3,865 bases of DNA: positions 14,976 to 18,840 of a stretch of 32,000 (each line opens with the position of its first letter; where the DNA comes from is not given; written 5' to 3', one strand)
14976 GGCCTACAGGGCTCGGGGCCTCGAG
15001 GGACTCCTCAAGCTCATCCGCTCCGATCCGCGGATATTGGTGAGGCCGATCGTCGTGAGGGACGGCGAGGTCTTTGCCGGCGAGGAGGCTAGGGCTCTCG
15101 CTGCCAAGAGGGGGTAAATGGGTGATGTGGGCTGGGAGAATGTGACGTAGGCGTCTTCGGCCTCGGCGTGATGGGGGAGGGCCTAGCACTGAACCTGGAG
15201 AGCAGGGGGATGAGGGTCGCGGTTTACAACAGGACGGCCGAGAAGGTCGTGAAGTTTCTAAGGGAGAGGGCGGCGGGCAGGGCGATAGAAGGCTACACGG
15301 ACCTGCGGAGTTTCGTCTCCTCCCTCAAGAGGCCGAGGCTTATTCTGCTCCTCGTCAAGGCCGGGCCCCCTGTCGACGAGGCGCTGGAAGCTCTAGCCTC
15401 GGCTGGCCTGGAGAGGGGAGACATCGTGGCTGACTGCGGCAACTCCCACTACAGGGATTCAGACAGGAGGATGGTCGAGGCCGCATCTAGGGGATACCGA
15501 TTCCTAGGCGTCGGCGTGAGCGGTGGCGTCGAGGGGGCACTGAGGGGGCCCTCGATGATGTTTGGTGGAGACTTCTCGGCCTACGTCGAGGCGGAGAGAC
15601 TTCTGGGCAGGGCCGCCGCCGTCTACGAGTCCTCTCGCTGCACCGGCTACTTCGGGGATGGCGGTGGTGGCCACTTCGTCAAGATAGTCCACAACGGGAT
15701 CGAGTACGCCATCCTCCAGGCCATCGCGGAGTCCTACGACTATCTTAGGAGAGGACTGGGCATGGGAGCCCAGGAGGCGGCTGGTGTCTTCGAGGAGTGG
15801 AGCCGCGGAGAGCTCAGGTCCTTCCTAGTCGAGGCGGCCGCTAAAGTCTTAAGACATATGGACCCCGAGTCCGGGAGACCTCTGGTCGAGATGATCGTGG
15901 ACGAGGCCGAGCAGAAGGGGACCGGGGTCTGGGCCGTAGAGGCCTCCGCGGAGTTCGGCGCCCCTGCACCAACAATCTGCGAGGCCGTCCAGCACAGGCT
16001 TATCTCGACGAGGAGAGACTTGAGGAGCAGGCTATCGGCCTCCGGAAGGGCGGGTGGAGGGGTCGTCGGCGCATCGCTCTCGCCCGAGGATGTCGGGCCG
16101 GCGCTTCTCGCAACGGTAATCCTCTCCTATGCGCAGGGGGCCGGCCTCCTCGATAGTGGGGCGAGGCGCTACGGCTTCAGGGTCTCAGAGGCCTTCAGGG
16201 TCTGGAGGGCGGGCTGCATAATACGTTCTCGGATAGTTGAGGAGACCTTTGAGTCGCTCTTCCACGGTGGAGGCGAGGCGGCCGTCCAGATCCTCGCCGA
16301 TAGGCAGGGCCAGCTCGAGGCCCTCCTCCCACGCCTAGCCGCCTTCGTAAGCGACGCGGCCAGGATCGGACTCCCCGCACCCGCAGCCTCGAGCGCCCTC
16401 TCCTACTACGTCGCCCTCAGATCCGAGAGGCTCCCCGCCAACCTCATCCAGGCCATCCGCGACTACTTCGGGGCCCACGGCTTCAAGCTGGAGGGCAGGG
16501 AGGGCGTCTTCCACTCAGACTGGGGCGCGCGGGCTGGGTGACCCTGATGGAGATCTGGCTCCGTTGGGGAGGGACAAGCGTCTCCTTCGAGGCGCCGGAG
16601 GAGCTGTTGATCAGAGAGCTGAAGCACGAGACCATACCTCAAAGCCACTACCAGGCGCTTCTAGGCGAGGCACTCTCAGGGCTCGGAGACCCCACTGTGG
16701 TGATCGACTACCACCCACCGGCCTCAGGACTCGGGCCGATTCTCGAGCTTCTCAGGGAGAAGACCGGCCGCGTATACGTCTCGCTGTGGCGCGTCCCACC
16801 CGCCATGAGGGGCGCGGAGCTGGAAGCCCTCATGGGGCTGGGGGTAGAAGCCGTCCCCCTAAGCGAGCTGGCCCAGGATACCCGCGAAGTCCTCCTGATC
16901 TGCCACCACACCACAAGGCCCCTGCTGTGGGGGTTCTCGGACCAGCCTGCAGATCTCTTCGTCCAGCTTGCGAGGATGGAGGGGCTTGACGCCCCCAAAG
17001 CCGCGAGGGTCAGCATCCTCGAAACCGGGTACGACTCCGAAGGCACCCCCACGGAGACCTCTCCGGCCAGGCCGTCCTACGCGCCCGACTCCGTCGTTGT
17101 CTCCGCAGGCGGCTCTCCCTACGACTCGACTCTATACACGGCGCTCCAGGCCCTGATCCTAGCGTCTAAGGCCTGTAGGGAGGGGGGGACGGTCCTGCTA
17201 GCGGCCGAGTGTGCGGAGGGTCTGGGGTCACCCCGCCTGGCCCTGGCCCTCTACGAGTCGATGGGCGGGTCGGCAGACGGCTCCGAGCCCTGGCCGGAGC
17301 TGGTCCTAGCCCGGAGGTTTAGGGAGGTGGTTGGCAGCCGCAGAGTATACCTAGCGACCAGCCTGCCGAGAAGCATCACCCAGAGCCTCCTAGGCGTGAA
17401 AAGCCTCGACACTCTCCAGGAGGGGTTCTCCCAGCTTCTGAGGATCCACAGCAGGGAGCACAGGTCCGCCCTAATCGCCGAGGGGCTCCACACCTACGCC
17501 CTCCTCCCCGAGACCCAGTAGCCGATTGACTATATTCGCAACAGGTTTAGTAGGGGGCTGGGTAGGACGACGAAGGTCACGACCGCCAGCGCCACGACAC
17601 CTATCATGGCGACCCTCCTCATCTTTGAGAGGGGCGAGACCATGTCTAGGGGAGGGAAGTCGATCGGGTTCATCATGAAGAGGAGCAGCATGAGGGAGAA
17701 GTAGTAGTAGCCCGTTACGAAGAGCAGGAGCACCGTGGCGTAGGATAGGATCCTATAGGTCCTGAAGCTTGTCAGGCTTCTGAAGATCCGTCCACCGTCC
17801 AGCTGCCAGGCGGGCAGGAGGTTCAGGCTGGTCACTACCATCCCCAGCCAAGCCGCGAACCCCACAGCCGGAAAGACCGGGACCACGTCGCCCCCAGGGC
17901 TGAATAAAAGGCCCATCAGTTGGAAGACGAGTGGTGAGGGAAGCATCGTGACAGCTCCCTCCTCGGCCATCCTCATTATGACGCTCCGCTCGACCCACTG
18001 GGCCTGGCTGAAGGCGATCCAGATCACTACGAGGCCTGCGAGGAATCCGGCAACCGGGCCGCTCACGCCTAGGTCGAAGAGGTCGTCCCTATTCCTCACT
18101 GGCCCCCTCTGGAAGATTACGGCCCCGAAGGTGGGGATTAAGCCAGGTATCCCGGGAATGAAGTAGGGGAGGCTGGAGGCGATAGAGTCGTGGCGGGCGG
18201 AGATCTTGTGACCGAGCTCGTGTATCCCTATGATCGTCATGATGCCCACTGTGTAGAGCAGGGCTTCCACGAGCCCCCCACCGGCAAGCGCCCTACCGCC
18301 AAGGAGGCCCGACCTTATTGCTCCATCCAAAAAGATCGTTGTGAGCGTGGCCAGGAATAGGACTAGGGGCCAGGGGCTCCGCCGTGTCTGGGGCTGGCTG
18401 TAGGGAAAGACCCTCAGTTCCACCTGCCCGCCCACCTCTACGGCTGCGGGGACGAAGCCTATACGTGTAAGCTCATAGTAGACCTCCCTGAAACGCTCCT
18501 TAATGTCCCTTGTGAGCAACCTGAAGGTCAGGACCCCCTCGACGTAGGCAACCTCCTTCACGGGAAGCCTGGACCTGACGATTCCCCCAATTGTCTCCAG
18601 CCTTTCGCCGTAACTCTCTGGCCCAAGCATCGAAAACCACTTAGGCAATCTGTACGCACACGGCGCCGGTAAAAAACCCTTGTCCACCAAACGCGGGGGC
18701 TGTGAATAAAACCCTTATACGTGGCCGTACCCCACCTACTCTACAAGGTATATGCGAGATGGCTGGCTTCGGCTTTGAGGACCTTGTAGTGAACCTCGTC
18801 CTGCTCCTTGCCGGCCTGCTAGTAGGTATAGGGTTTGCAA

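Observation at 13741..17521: Candidate F420-linked oxidative pentose-phosphate operon in an archaeon (FGD-family LLM, Spx/ArsC-like, Gnd, LarA-like)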

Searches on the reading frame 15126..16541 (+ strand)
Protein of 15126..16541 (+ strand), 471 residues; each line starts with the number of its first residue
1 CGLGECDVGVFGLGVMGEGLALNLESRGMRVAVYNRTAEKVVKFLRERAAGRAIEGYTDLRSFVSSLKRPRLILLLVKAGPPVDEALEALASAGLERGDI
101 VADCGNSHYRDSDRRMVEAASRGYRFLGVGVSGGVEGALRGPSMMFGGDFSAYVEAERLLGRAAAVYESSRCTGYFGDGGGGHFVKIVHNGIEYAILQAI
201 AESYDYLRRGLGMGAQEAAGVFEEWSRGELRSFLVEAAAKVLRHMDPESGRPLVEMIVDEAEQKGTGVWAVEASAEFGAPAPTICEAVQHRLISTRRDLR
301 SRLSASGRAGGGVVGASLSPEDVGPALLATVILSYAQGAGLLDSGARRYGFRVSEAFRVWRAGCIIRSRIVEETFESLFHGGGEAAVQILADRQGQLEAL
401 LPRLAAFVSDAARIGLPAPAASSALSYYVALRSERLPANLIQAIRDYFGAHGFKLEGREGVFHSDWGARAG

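Call 6: search_protein_families(library=pfam, proteins=[window:15126-16541:+], max_evalue=0.01)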
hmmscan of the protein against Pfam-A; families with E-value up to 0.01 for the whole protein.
window:15126-16541:+ (471 aa): 6 families
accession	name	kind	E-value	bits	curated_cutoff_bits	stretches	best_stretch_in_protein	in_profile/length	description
PF00393.24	6PGD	-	2.4e-84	283.6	27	1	182-466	1-290/290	6-phosphogluconate dehydrogenase, C-terminal domain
PF03446.21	NAD_binding_2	-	3e-39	135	21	1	7-171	1-155/161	NAD binding domain of 6-phosphogluconate dehydrogenase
PF01488.26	Shikimate_DH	-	0.00057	20.4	24.3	1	5-48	12-56/138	Shikimate / quinate 5-dehydrogenase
PF02737.24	3HCDH_N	-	0.00073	19.9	22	1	8-46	2-40/180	3-hydroxyacyl-CoA dehydrogenase, NAD binding domain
PF03807.23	F420_oxidored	-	0.004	18.2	21.6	1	8-49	2-45/94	NADP oxidoreductase coenzyme F420-dependent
PF02826.25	2-Hacid_dh_C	-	0.0057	16.5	25.1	1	6-42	37-73/178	D-isomer specific 2-hydroxyacid dehydrogenase, NAD binding domain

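Call 7: search_protein_families(library=ncbifam, proteins=[window:15126-16541:+], max_evalue=0.01)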
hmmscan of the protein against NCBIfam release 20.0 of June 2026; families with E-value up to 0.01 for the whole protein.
window:15126-16541:+ (471 aa): 9 families
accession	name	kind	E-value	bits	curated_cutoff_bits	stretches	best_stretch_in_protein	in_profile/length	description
NF006765.0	PRK09287.1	equivalog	4.7e-146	487.4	413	1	6-468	4-469/476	NADP-dependent phosphogluconate dehydrogenase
TIGR00873.1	gnd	equivalog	1.8e-138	462.3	426.7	1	7-466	1-465/467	decarboxylating NADP(+)-dependent phosphogluconate dehydrogenase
NF007161.0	PRK09599.1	subfamily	4.5e-65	219.8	271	2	7-298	2-279/302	NADP-dependent phosphogluconate dehydrogenase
TIGR00872.1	gnd_rel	equivalog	4.7e-59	200.1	297.2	1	8-299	3-277/299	phosphogluconate dehydrogenase (NAD(+)-dependent, decarboxylating)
TIGR01692.1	HIBADH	equivalog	1.1e-09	38.1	291.6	1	11-222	2-201/288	3-hydroxyisobutyrate dehydrogenase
NF008592.0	PRK11559.1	equivalog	2.7e-08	33.5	397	1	7-188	4-174/296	2-hydroxy-3-oxopropionate reductase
TIGR01505.1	tartro_sem_red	equivalog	4.6e-08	32.6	340.75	1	8-206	2-189/291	2-hydroxy-3-oxopropionate reductase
NF043037.1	ThreonDh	equivalog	1.3e-07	31.3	350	1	7-190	4-177/297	L-threonate dehydrogenase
NF012005.0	PRK15461.1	equivalog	0.00021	20.5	348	1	9-196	5-181/298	sulfolactaldehyde 3-reductase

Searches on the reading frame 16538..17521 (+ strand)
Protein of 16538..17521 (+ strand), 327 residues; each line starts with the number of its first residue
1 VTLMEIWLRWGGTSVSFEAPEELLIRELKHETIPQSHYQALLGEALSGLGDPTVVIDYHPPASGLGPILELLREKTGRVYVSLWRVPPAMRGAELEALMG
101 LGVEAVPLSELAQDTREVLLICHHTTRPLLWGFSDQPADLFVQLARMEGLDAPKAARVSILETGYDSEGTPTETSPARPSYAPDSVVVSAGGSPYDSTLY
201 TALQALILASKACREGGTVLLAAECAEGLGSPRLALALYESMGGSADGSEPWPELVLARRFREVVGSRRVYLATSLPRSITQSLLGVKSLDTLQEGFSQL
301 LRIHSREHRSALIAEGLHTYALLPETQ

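Call 6: search_protein_families(library=pfam, proteins=[window:16538-17521:+], max_evalue=0.01)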
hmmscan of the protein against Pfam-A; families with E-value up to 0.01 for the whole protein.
window:16538-17521:+ (327 aa): 1 family
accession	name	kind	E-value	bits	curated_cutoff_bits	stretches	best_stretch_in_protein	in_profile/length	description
PF21113.2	LarA_C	-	4.8e-07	30.3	25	1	183-234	6-57/152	Lactate racemase C-terminal domain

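Call 7: search_protein_families(library=ncbifam, proteins=[window:16538-17521:+], max_evalue=0.01)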
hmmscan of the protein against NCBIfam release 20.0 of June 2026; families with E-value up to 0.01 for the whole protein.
window:16538-17521:+ (327 aa): 4 families
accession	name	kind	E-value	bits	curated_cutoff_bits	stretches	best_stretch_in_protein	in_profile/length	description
NF052593.1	NPN_racem_MAR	equivalog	1.1e-13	50.6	500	1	184-314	273-406/415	nickel-dependent malate racemase, LarAH6 family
NF052595.1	NPN_LarAH5_MAR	equivalog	3e-13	49.5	462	1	184-233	272-321/415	nickel-dependent malate racemase, LarAH5 family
NF033504.2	Ni_dep_LarA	equivalog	2.6e-10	39.6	460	1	183-239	275-331/422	nickel-dependent lactate racemase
NF052525.1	NPN_LarAH10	equivalog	2e-08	33.4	540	1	184-233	284-333/426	NPN-dependent 2-hydroxyacid racemase, LarAH10 family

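Call 42: find_homologous_proteins(query=window:16538-17521:+, max_evalue=0.00001)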
Query window:16538-17521:+ (327 aa): 4 proteins with E <= 0.00001 among 8000 candidates.
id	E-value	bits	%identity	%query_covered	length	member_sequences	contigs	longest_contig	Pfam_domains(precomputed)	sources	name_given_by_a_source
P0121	5.1e-207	705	99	99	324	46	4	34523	PF21113.3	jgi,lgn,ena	-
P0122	2.0e-93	331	55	97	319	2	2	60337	PF21113.3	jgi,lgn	jgi:hypothetical protein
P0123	9.0e-90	319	53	97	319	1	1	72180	PF21113.3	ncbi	-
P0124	3.7e-6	45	42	28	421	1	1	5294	PF21113.3,PF09861.15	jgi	jgi:nickel-dependent lactate racemase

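Call 49: search_protein_representatives(alignment_id=A3)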
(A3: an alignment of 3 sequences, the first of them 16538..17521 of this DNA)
Query: 3 sequences, 319 profile positions. Proteins with E-value up to 0.001 (for the whole library): 556; up to 1e-10: 35; up to 1e-30: 7. The best 150 are listed.
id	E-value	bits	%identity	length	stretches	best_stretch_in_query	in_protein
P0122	1.2e-191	652.2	-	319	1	1-319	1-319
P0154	6.9e-65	235.8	-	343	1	2-315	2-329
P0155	9.2e-57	209.1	-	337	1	1-311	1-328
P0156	1.4e-54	201.9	-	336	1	1-311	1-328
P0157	3.6e-39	151.3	-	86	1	234-319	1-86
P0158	2.3e-34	135.5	-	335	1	1-299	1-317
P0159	8.1e-34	133.7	-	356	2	174-312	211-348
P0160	1.1e-30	123.4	-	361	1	1-314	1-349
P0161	2.4e-24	102.6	-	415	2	165-308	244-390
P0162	4.4e-24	101.7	-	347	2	170-308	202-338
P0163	4.2e-23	98.5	-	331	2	154-311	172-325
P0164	7.7e-19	84.5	-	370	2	173-310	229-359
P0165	3.4e-16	75.7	-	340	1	2-310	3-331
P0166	2.6e-14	69.6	-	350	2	170-309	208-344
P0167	5.8e-14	68.4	-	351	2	175-305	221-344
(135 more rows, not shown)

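Call 51: search_solved_structures(query=A4, max_evalue=0.01, show_alignments=2)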
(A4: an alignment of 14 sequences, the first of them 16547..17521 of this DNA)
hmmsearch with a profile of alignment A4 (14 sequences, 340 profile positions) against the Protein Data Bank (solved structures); distinct sequences matched with E-value up to 0.01: 7.
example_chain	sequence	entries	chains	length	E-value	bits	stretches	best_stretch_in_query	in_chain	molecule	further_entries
6d6z_A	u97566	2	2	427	3e-24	89.1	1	164-338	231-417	Malate racemase Mar2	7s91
2yjg_A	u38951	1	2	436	4.4e-18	68.8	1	175-288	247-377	LACTATE RACEMASE APOPROTEIN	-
9eia_A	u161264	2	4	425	1.6e-17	67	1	165-335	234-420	A broad-substrate spectrum lactate racemase A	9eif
9eid_A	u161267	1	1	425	1.6e-17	66.9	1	165-335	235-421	A broad-substrate spectrum lactate racemase A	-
5huq_A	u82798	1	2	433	3.8e-11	46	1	165-334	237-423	Lactate racemization operon protein LarA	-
6c1w_A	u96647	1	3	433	3.9e-11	45.9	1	165-334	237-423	Lactate racemase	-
8ezf_B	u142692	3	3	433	4.5e-11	45.8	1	165-334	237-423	Lactate racemase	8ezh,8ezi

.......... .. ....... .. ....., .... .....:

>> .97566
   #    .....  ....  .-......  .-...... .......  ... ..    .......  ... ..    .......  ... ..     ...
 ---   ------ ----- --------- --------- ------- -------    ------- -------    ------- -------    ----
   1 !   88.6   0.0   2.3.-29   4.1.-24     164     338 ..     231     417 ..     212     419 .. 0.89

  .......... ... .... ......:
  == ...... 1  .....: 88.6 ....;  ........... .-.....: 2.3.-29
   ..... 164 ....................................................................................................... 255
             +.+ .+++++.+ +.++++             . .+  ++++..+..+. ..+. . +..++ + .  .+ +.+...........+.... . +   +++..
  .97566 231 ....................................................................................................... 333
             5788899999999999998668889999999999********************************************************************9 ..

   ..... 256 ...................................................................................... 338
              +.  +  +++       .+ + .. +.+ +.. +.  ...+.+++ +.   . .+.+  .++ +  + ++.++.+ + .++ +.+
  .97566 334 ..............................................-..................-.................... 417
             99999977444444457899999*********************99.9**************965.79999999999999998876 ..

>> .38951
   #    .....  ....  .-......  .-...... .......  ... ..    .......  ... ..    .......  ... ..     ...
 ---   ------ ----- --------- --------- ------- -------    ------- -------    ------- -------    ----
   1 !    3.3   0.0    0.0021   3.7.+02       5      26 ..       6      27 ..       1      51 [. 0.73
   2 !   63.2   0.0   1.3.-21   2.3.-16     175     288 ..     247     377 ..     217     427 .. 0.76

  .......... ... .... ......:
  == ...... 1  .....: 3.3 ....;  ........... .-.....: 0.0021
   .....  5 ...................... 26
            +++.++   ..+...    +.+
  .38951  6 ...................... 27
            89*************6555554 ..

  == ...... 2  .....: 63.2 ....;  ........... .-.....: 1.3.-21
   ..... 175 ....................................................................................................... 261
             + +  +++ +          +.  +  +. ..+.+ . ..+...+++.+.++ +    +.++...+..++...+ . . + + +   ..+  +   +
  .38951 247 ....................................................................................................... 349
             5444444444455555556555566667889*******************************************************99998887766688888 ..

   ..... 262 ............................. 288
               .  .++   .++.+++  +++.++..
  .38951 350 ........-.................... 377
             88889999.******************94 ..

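Call 78: predict_structure(alignment_id=A6)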
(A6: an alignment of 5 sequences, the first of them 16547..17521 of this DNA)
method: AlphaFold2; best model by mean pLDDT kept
length: 324 residues; sequences in the alignment: 5
mean_pLDDT: 56.4   pTM: 0.45
mean pLDDT of the five models: 56.4, 52.1, 51.2, 51.0, 48.4
residues with pLDDT >= 90: 5; 70-90: 97; 50-70: 81; < 50: 141
segments of 3 or more residues with pLDDT < 50: 1-29, 129-131, 164-166, 171-182, 186-194, 226-239, 241-248, 266-278, 280-324
pLDDT, mean of each block of 10 residues (from residue 1): 24 26 33 66 76 77 75 82 78 83 84 81 59 76 79 77 51 37 47 49 56 53 49 48 46 52 51 44 43 43 38 33 29
secondary structure, 60 per line:
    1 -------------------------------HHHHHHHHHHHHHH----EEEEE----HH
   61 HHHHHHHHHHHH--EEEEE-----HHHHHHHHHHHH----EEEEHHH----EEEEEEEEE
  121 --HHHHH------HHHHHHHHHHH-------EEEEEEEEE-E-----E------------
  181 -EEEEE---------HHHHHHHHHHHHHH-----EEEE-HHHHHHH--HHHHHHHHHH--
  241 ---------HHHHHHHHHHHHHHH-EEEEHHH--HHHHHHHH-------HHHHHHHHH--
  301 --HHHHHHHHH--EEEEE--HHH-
elements in order: H32-45 E50-54 H59-72 E75-79 H85-96 E101-104 E112-120 H123-127 H134-144 E152-160 E182-186 H196-209 E215-218 H220-226 H229-238 H250-264 E266-269 H275-282 H290-298 H303-311 E314-318

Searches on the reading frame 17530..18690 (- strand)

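Call 6: search_protein_families(library=pfam, proteins=[window:17530-18690:-], max_evalue=0.01)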
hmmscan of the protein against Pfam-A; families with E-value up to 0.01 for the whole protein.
window:17530-18690:- (386 aa): 1 family
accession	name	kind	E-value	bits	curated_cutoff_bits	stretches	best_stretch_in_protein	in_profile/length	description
PF02163.28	Peptidase_M50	-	4.2e-17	62.7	27.2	1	147-323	3-210/221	Peptidase family M50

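Call 7: search_protein_families(library=ncbifam, proteins=[window:17530-18690:-], max_evalue=0.01)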
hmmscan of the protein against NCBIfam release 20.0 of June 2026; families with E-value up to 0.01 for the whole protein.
window:17530-18690:- (386 aa): 0 families
